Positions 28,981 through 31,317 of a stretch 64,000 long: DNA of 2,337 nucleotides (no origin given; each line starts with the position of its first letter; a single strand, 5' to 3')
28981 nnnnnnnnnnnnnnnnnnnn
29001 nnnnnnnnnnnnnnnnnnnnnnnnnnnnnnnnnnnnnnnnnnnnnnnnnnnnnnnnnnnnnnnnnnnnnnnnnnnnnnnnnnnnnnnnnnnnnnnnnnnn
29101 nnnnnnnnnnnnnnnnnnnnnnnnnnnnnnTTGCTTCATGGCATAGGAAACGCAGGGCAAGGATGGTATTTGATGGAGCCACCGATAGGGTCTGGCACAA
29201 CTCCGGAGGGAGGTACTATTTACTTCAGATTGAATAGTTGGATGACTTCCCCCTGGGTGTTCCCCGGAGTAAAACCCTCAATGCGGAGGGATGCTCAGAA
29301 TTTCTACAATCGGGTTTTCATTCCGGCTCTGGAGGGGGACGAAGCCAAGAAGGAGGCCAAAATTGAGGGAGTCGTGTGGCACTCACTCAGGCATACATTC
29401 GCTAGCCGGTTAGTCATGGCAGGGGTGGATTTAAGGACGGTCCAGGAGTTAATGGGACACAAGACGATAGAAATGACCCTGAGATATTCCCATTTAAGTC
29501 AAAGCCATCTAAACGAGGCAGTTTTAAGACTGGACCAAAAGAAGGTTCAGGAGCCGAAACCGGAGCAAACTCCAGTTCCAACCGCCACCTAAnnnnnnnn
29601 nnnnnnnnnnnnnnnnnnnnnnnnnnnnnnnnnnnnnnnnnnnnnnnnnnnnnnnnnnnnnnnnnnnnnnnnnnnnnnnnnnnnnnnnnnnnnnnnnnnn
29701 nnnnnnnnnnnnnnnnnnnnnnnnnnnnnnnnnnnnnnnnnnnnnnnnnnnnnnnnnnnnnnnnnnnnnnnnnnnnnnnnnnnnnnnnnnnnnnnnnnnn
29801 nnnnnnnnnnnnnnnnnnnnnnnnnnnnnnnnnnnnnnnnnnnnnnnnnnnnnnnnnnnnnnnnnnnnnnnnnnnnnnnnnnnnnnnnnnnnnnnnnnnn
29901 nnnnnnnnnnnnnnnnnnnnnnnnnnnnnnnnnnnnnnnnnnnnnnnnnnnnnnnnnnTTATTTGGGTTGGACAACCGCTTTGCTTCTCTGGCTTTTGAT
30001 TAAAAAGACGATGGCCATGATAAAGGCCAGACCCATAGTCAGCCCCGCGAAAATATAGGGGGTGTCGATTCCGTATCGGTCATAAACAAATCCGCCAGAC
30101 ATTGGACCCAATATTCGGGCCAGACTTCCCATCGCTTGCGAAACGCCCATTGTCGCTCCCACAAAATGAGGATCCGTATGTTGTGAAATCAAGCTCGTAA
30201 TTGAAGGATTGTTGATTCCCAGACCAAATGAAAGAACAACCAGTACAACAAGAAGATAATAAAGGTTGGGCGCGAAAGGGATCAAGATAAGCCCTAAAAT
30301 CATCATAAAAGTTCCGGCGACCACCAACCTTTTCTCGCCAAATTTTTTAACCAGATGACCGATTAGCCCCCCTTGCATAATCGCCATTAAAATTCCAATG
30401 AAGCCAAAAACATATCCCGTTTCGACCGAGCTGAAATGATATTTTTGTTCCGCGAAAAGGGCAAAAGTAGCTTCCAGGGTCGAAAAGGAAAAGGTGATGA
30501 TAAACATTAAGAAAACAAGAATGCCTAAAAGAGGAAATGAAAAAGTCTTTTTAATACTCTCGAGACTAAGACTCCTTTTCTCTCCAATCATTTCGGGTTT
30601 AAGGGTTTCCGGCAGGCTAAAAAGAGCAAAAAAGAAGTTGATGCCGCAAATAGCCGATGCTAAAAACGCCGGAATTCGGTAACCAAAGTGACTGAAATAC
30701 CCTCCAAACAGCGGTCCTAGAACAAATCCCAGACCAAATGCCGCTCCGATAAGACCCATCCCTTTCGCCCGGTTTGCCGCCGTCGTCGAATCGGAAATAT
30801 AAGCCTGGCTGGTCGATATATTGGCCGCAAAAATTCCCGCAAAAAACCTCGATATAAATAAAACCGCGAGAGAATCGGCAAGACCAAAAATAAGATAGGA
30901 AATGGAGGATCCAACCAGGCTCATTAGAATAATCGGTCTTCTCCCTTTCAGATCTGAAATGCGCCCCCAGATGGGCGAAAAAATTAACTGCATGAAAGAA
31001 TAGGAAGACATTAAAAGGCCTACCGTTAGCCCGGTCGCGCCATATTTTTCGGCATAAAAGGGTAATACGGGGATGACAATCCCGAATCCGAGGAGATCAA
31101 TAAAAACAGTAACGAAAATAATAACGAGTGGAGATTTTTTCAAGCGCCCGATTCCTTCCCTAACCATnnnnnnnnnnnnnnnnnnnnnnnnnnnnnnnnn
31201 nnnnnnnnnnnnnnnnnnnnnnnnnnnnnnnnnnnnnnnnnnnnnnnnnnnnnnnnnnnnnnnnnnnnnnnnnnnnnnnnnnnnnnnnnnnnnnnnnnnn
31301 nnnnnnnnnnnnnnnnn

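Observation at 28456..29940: Decayed integrative element at tRNA-Arg(CCG): truncated ORF6N gene, integrase tail and duplicated tRNA 5' region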

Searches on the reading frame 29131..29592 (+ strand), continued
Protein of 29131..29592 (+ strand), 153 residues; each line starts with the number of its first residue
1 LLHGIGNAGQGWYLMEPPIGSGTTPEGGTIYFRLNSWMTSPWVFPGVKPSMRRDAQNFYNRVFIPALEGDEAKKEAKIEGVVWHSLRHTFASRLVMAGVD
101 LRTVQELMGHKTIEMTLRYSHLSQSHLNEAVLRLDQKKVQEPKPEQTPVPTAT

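Call 55: search_solved_structures(query=window:29131-29592:+, show_alignments=1)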
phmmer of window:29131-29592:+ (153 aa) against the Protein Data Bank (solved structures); distinct sequences matched with E-value up to 0.001: 13.
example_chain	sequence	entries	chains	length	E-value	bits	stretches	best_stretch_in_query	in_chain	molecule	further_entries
1aih_A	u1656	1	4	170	9.7e-13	51.7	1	74-131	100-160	HP1 INTEGRASE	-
4a8e_A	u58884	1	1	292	2.6e-09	40.6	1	81-133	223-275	PROBABLE TYROSINE RECOMBINASE XERC-LIKE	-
2a3v_A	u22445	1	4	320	2.6e-08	37.4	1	72-123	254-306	site-specific recombinase IntI4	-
5hxy_A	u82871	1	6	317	1.4e-07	35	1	70-130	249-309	Tyrosine recombinase XerA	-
5vfz_A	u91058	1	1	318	2e-07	34.5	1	74-139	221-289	Gp33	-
5dor_A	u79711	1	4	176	3.3e-07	33.8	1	80-131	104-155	Integrase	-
6en0_A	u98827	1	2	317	5e-07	33.2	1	71-121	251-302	Int protein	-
6emz_A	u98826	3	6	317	5.2e-07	33.1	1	71-121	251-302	Int protein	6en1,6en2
5dcf_A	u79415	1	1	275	5.7e-07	33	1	52-129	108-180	Tyrosine recombinase XerD,DNA translocase FtsK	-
1a0p_A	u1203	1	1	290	7.2e-07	32.7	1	52-128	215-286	SITE-SPECIFIC RECOMBINASE XERD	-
5c6k_A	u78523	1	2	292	7.3e-07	32.6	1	80-131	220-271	Integrase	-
6emy_A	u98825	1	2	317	1e-06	32.1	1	71-122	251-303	Int protein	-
9i5v_14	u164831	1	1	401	2.8e-06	30.7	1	84-130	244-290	Ribosome-associated translation inhibitor RaiA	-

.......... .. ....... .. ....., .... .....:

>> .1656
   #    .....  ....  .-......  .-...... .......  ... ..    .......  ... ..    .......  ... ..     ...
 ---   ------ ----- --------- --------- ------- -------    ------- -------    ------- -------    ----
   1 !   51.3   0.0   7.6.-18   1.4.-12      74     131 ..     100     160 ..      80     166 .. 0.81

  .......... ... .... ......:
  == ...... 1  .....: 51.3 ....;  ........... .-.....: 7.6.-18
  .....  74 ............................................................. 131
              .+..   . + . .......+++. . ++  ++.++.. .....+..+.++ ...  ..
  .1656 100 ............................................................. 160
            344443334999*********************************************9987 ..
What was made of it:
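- On Tyrosine recombinase (PF00589): The alignment to HP1 integrase covers chain residues 100-160 only (call 55).
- Checked: It aligns to HP1 integrase chain residues 100-160 (call 55).
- Alignment to the HP1 integrase C-terminus (call 55).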

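Call 70: search_protein_families(library=pfam, proteins=[L003:7356-7991:+], max_evalue=0.01)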
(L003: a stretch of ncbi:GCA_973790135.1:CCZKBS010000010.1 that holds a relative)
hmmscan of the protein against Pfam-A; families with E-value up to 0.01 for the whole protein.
L003:7356-7991:+ (212 aa): 2 families
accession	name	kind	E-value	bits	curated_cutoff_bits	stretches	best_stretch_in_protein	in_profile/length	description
PF13495.12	Phage_int_SAM_4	-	0.00063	20.5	27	1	103-146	34-76/85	Phage integrase, N-terminal SAM-like domain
PF02899.23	Phage_int_SAM_1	-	0.0018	19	22.3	1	93-151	27-82/83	Phage integrase, N-terminal SAM-like domain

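Call 80: search_protein_families(library=ncbifam, proteins=[window:29131-29592:+], max_evalue=0.001)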
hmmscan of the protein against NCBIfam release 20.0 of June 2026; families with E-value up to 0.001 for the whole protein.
window:29131-29592:+ (153 aa): 12 families
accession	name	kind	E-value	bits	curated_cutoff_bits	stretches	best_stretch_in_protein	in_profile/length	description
TIGR02224.1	recomb_XerC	equivalog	6.2e-16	58.6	335.15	1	73-130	228-285/295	tyrosine recombinase XerC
TIGR02225.1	recomb_XerD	equivalog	2e-14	53.6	329.6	1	73-131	224-283/290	site-specific tyrosine recombinase XerD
NF040815.2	recomb_XerA_Arch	equivalog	5e-14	52.5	220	1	72-130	203-262/263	site-specific tyrosine recombinase/integron integrase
NF001399.0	PRK00283.1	subfamily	1.3e-13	50.9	279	1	74-132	233-293/300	tyrosine recombinase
TIGR02249.1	integrase_gron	subfamily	6.1e-13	48.8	265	1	70-129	247-307/315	integron integrase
NF003462.0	PRK05084.1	equivalog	3.8e-09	35.7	267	1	82-137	304-359/360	tyrosine recombinase XerS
NF011946.0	PRK15417.1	equivalog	9.6e-09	34.8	435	1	72-125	264-318/337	integron integrase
NF002331.0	PRK01287.1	subfamily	5.3e-08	32.2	371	1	69-129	258-319/365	site-specific tyrosine recombinase XerC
NF040693.1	recomb_GmtY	equivalog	1e-06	28.3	340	1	76-130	386-440/441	gamma-mobile-trio recombinase GmtY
NF047926.1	integrase_GmtZ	equivalog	9.2e-06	23.9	600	1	84-137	431-485/784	gamma-mobile-trio integrase GmtZ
NF007370.0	PRK09870.1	subfamily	2.7e-05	23.9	221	1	39-120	103-177/200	tyrosine-type DNA invertase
NF007371.0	PRK09871.1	subfamily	0.00021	20.9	222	1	82-121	134-173/198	tyrosine-type DNA invertase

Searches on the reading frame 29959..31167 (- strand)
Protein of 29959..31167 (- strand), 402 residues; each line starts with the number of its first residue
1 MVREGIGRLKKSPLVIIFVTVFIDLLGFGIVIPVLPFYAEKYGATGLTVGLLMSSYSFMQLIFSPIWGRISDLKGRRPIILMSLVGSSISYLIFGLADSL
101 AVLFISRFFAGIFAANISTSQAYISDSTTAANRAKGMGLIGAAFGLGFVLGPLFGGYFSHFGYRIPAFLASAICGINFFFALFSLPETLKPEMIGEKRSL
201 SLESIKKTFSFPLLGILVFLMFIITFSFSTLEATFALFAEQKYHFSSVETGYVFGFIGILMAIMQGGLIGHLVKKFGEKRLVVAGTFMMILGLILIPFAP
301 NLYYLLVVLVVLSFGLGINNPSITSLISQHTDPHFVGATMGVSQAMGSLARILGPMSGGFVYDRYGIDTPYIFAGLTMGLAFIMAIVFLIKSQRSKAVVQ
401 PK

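Call 4: search_protein_families(library=pfam, proteins=[window:29959-31167:-], max_evalue=0.01)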
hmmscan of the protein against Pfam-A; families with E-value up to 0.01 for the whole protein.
window:29959-31167:- (402 aa): 6 families
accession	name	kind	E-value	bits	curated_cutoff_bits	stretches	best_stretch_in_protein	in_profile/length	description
PF07690.21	MFS_1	-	5.8e-66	223.2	33.4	2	17-272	1-261/347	Major Facilitator Superfamily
PF12832.13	MFS_1_like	-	9.9e-16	58.2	25.2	2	7-160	207-363/373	MFS_1 like family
PF00083.30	Sugar_tr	-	1e-15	58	22.3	2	45-188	44-194/452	Sugar (and other) transporter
PF05977.19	MFS_3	-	1e-07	31.3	27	1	46-395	44-400/524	Transmembrane secretion effector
PF13347.12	MFS_2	-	4.3e-07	29.3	27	1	24-332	10-344/427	MFS/sugar transport protein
PF06779.20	MFS_4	-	0.0059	16.4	26.3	1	20-172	198-354/364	Uncharacterised MFS-type transporter YbfB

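Call 10: find_encoding_contigs(protein=window:29959-31167:-, flank=6000, max_places=8)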
Protein window:29959-31167:- (402 aa): 2 contigs read that carry it; 2 places shown.
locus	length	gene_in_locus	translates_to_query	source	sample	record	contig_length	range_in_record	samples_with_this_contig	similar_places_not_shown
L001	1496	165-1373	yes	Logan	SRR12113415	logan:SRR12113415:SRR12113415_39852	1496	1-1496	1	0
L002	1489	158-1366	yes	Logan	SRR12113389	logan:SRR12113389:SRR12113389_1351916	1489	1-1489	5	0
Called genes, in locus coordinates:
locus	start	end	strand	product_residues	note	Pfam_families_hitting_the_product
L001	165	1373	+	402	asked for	PF12832:MFS_1_like, PF07690:MFS_1, PF13347:MFS_2 (weak), PF00083:Sugar_tr, PF05977:MFS_3, PF12832:MFS_1_like (weak), PF07690:MFS_1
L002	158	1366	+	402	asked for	PF12832:MFS_1_like, PF07690:MFS_1, PF13347:MFS_2 (weak), PF00083:Sugar_tr, PF05977:MFS_3, PF12832:MFS_1_like (weak), PF07690:MFS_1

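Call 15: find_related_loci(query=window:29959-31167:-, collection=genome_contigs, flank=10000)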
Query window:29959-31167:- (402 aa) in genome_contigs; peptide patterns used: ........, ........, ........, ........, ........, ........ (x = any residue, [..] = any of these).
392 stretches matched a pattern; 3 encode a relative of the query (tblastn E <= 1e-3); 3 distinct loci.
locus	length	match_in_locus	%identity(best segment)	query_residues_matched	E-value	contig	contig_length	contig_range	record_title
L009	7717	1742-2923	76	2-395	0e+0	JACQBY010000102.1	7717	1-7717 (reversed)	MAG: Nitrospirae bacterium isolate NC_groundwater_954_Pr1_S-0.2um_48_36 Montesol18-Sp2_coassembly_scaffold_406098, whole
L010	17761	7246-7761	28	37-199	3e-10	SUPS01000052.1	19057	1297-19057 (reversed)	MAG: Candidatus Helarchaeota ASGARD archaeon Hel_GB_A NODE_3051_length_19057_cov_13.6611, whole genome shotgun sequence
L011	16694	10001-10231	27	259-332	5e-7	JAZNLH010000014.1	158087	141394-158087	MAG: Acutalibacteraceae bacterium isolate T1900044671_TS20190137.MAGScoT_cleanbin_000022 SGB_1588_k141_2956765, whole ge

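Call 27: find_related_loci(query=A2, collection=metagenome_contigs, flank=10000)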
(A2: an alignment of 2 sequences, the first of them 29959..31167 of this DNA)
Query A2 (402 aa) in metagenome_contigs; peptide patterns used: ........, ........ (x = any residue, [..] = any of these).
600 stretches matched a pattern (row limit reached: there are more); 550 encode a relative of the query (tblastn E <= 1e-3); the best 80 are kept; 80 distinct loci.
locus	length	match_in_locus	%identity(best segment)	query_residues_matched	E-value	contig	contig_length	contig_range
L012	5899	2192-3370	50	7-399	3e-125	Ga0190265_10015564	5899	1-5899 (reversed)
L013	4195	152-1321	51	9-398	4e-123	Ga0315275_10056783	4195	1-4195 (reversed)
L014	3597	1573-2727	50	9-392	4e-123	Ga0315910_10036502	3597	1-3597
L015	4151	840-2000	51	9-395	1e-121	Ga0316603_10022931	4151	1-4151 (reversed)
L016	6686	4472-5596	51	12-386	2e-119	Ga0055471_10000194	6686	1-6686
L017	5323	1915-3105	49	1-397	6e-120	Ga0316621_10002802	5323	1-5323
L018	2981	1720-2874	50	9-393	3e-123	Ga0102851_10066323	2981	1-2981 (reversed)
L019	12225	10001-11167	50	9-397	2e-118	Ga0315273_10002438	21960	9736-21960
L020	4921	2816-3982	50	9-397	5e-119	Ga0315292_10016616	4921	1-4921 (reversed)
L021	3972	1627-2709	52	12-371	2e-120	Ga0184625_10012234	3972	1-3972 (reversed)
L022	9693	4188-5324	51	12-391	2e-117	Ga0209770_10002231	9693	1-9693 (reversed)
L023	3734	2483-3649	51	13-401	2e-117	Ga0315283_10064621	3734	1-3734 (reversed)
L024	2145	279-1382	52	5-372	2e-122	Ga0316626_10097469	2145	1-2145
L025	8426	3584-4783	49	3-393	1e-113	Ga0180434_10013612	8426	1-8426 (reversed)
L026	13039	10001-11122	49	12-386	2e-112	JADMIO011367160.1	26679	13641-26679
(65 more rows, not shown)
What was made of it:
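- Tried and rejected: Metagenome scan with an MFS alignment (call 27).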

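Call 45: find_homologous_proteins(query=window:29959-31167:-, max_evalue=1e-90)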
Query window:29959-31167:- (402 aa): 1346 proteins with E <= 1e-90 among 8000 candidates; the best 120 are listed.
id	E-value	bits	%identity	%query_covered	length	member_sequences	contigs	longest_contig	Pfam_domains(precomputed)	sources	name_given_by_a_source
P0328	1.3e-243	826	100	98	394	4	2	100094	PF13347.13,PF05977.20,PF00083.31,PF12832.14,PF07690.22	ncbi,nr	ncbi:MAG: MFS transporter [Nitrospirae bacterium]|nr:MFS transporter [Nitrospirota bacterium] MBI335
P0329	5.1e-187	640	78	98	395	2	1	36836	PF13347.13,PF05977.20,PF00083.31,PF12832.14,PF07690.22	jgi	jgi:DHA1 family tetracycline resistance protein-like MFS transporter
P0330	9.4e-184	629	77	96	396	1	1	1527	PF13347.13,PF05977.20,PF00083.31,PF12832.14,PF07690.22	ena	-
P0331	6.4e-182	623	76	96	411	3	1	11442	PF13347.13,PF05977.20,PF00083.31,PF12832.14,PF07690.22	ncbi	-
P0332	6.2e-181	620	75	97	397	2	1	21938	PF13347.13,PF05977.20,PF03209.22,PF00083.31,PF12832.14,PF07690.22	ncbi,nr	ncbi:MAG: MFS transporter [Nitrospirae bacterium]|nr:MFS transporter [Nitrospirota bacterium]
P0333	2.7e-180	618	74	98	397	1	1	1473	PF13347.13,PF05977.20,PF00083.31,PF12832.14,PF07690.22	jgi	jgi:DHA1 family tetracycline resistance protein-like MFS transporter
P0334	1.6e-176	605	73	98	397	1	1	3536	PF13347.13,PF05977.20,PF00083.31,PF12832.14,PF07690.22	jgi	jgi:DHA1 family tetracycline resistance protein-like MFS transporter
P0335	1.8e-156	539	67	95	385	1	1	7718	PF13347.13,PF05977.20,PF03209.22,PF00083.31,PF12832.14,PF07690.22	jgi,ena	jgi:DHA1 family tetracycline resistance protein-like MFS transporter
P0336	5.0e-154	531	66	96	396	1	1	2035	PF13347.13,PF05977.20,PF00083.31,PF12832.14,PF07690.22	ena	-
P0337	1.4e-149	517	63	96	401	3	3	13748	PF13347.13,PF01306.26,PF05977.20,PF00083.31,PF12832.14,PF07690.22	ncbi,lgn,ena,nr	ncbi:MAG TPA: MFS transporter [Nitrospiria bacterium]|nr:MFS transporter [Nitrospiria bacterium]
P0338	3.6e-135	469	59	97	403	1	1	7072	PF13347.13,PF01306.26,PF05977.20,PF00083.31,PF12832.14,PF07690.22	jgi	-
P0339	6.4e-135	468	58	97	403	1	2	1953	PF13347.13,PF01306.26,PF05977.20,PF00083.31,PF12832.14,PF07690.22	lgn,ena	-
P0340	9.3e-133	461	57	97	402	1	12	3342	PF13347.13,PF01306.26,PF05977.20,PF00083.31,PF12832.14,PF07690.22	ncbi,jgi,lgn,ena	ncbi:MAG TPA: MFS transporter [Nitrospiria bacterium]|jgi:DHA1 family tetracycline resistance protei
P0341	1.1e-131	458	59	94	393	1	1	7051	PF13347.13,PF05977.20,PF00083.31,PF12832.14,PF07690.22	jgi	jgi:DHA1 family tetracycline resistance protein-like MFS transporter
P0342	3.7e-131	456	60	94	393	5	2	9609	PF13347.13,PF00083.31,PF12832.14,PF07690.22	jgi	jgi:DHA1 family tetracycline resistance protein-like MFS transporter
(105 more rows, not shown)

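Call 46: find_encoding_contigs(protein=P0329, flank=8000, max_places=2)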
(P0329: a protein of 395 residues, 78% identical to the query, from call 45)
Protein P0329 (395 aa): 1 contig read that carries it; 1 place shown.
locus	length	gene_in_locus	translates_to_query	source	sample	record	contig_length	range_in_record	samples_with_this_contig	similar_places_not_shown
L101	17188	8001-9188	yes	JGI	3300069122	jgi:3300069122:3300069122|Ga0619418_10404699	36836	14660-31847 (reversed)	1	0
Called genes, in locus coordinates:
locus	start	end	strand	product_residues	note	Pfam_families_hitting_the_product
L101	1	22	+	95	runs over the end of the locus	PF00216:Bac_DNA_binding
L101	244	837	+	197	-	PF01812:5-FTHF_cyc-lig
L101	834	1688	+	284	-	PF00763:THF_DHG_CYH, PF02882:THF_DHG_CYH_C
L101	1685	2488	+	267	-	PF02548:Pantoate_transf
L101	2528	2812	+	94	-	-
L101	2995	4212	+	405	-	PF01855:POR_N, PF02780:Transketolase_C, PF17147:PFOR_II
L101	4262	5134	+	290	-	PF02775:TPP_enzyme_C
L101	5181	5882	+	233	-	PF01558:POR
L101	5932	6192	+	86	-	PF13237:Fer4_10 (weak), PF14697:Fer4_21 (weak)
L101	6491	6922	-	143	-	PF08897:DUF1841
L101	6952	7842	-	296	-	PF04055:Radical_SAM (weak)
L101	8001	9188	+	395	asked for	PF07690:MFS_1, PF12832:MFS_1_like, PF13347:MFS_2 (weak), PF00083:Sugar_tr, PF05977:MFS_3 (faint), PF13347:MFS_2 (weak), PF07690:MFS_1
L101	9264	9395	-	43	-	-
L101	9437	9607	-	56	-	-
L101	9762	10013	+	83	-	-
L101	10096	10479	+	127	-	-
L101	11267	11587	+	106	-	-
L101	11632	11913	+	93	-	-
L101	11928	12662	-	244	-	PF22904:NOMO1-like_2nd (faint), PF13620:CarboxypepD_reg, PF13715:CarbopepD_reg_2 (weak), PF14686:fn3_3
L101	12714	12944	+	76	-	-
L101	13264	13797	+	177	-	PF02482:Ribosomal_S30AE, PF00313:CSD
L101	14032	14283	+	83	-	PF01722:BolA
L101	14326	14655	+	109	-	PF00462:Glutaredoxin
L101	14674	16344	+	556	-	PF00920:ILVD_EDD_N, PF24877:ILV_EDD_C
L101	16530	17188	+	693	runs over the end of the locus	PF00512:HisKA, PF02518:HATPase_c, PF00072:Response_reg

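Call 47: find_encoding_contigs(protein=P0332, flank=8000, max_places=2)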
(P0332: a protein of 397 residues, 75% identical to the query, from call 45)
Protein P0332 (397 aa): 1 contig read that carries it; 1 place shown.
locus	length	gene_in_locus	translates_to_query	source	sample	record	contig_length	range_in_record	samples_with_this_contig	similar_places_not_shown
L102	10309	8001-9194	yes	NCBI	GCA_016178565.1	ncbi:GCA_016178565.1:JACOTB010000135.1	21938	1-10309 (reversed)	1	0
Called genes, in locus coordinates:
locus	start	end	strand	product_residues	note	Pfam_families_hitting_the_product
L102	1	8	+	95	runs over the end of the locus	PF00216:Bac_DNA_binding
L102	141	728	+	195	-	PF01812:5-FTHF_cyc-lig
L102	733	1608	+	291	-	PF00763:THF_DHG_CYH, PF02882:THF_DHG_CYH_C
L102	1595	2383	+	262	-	PF02548:Pantoate_transf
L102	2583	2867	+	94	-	-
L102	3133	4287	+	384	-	PF01855:POR_N, PF02780:Transketolase_C (weak), PF17147:PFOR_II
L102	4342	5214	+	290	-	PF02775:TPP_enzyme_C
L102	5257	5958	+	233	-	PF01558:POR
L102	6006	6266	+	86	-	PF13237:Fer4_10 (weak), PF14697:Fer4_21 (weak)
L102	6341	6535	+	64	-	PF18912:DZR_2 (faint), PF12773:DZR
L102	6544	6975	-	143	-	PF08897:DUF1841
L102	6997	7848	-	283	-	PF04055:Radical_SAM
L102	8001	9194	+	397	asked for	PF00083:Sugar_tr, PF07690:MFS_1, PF12832:MFS_1_like, PF13347:MFS_2, PF03209:PUCC (faint), PF05977:MFS_3, PF00083:Sugar_tr (weak), PF07690:MFS_1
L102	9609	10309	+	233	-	PF04773:FecR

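Call 56: find_encoding_contigs(protein=P0335, flank=5000, max_places=2)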
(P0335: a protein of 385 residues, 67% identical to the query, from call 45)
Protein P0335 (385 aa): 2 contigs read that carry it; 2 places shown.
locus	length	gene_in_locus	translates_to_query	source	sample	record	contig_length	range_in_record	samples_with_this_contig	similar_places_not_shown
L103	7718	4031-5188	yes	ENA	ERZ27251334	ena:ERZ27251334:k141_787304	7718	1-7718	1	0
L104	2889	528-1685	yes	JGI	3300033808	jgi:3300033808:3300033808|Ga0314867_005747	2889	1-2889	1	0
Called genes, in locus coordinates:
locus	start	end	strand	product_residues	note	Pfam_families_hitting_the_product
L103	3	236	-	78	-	?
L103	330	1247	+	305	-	PF00140:Sigma70_r1_2, PF04542:Sigma70_r2, PF04545:Sigma70_r4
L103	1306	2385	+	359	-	PF00724:Oxidored_FMN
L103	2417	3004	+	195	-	PF02525:Flavodoxin_2, PF03358:FMN_red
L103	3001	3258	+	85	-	-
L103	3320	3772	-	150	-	PF00011:HSP20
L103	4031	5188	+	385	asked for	PF00083:Sugar_tr, PF07690:MFS_1, PF12832:MFS_1_like, PF13347:MFS_2, PF05977:MFS_3, PF13347:MFS_2, PF12832:MFS_1_like, PF07690:MFS_1, +1 more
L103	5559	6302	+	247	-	PF13715:CarbopepD_reg_2 (weak), PF13620:CarboxypepD_reg (weak)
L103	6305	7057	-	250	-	PF13620:CarboxypepD_reg, PF13715:CarbopepD_reg_2 (weak), PF14686:fn3_3 (faint)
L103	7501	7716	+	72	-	?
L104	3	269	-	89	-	?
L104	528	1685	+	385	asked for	PF00083:Sugar_tr, PF07690:MFS_1, PF12832:MFS_1_like, PF13347:MFS_2, PF05977:MFS_3, PF13347:MFS_2, PF12832:MFS_1_like, PF07690:MFS_1, +1 more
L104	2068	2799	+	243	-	PF13715:CarbopepD_reg_2 (weak), PF13620:CarboxypepD_reg (weak)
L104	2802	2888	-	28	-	?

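Call 57: find_encoding_contigs(protein=P0337, flank=5000, max_places=3)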
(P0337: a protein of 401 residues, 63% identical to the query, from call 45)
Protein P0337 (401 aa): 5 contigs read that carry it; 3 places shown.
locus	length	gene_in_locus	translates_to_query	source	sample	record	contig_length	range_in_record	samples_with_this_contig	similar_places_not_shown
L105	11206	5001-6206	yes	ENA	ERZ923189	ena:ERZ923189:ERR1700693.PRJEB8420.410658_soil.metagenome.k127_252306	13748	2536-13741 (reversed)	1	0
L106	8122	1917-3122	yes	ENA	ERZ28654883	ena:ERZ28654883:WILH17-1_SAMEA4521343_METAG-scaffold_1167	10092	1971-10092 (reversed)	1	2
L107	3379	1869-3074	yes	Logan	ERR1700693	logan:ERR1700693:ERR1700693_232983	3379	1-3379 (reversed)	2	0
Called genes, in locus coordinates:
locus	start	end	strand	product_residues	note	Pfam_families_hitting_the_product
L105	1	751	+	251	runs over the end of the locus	?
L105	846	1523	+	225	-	PF01558:POR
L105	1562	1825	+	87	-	PF13237:Fer4_10 (weak), PF14697:Fer4_21 (weak)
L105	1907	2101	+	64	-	PF18912:DZR_2 (faint), PF13240:Zn_Ribbon_1 (faint), PF14952:zf-tcix (faint), PF12773:DZR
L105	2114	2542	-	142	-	PF08897:DUF1841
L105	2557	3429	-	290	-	PF04055:Radical_SAM (weak)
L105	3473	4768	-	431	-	PF09295:ChAPs (faint), PF13371:TPR_9 (weak), PF13432:TPR_16, PF14559:TPR_19 (weak), PF23914:TPR_CcmH_CycH (weak), PF00515:TPR_1 (weak), PF07719:TPR_2 (weak), PF13485:Peptidase_MA_2, +8 more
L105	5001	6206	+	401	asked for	PF00083:Sugar_tr, PF01306:LacY_symp, PF07690:MFS_1, PF12832:MFS_1_like, PF05977:MFS_3 (faint), PF12832:MFS_1_like (weak), PF13347:MFS_2, PF07690:MFS_1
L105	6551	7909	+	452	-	PF00753:Lactamase_B, PF19583:ODP (faint), PF23023:Anti-Pycsar_Apyc1 (faint), PF12706:Lactamase_B_2, PF16661:Lactamase_B_6, PF10996:Beta-Casp, PF07521:RMMBL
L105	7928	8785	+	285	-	PF00924:MS_channel_2nd, PF21082:MS_channel_3rd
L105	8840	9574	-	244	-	PF02552:CO_dh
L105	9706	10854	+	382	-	PF01612:DNA_pol_A_exo1, PF00570:HRDC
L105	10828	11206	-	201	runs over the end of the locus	PF00702:Hydrolase, PF13419:HAD_2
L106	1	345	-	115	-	?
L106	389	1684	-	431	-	PF09295:ChAPs (faint), PF13371:TPR_9 (weak), PF13432:TPR_16, PF14559:TPR_19 (weak), PF23914:TPR_CcmH_CycH (weak), PF00515:TPR_1 (weak), PF07719:TPR_2 (weak), PF13485:Peptidase_MA_2, +8 more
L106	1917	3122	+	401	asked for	PF00083:Sugar_tr, PF01306:LacY_symp, PF07690:MFS_1, PF12832:MFS_1_like, PF05977:MFS_3 (faint), PF12832:MFS_1_like (weak), PF13347:MFS_2, PF07690:MFS_1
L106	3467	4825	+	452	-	PF00753:Lactamase_B, PF19583:ODP (faint), PF23023:Anti-Pycsar_Apyc1 (faint), PF12706:Lactamase_B_2, PF16661:Lactamase_B_6, PF10996:Beta-Casp, PF07521:RMMBL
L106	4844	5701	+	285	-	PF00924:MS_channel_2nd, PF21082:MS_channel_3rd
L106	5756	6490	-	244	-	PF02552:CO_dh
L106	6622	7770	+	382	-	PF01612:DNA_pol_A_exo1, PF00570:HRDC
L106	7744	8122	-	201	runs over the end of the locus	PF00702:Hydrolase, PF13419:HAD_2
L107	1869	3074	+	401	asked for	PF00083:Sugar_tr, PF01306:LacY_symp, PF07690:MFS_1, PF12832:MFS_1_like, PF05977:MFS_3 (faint), PF12832:MFS_1_like (weak), PF13347:MFS_2, PF07690:MFS_1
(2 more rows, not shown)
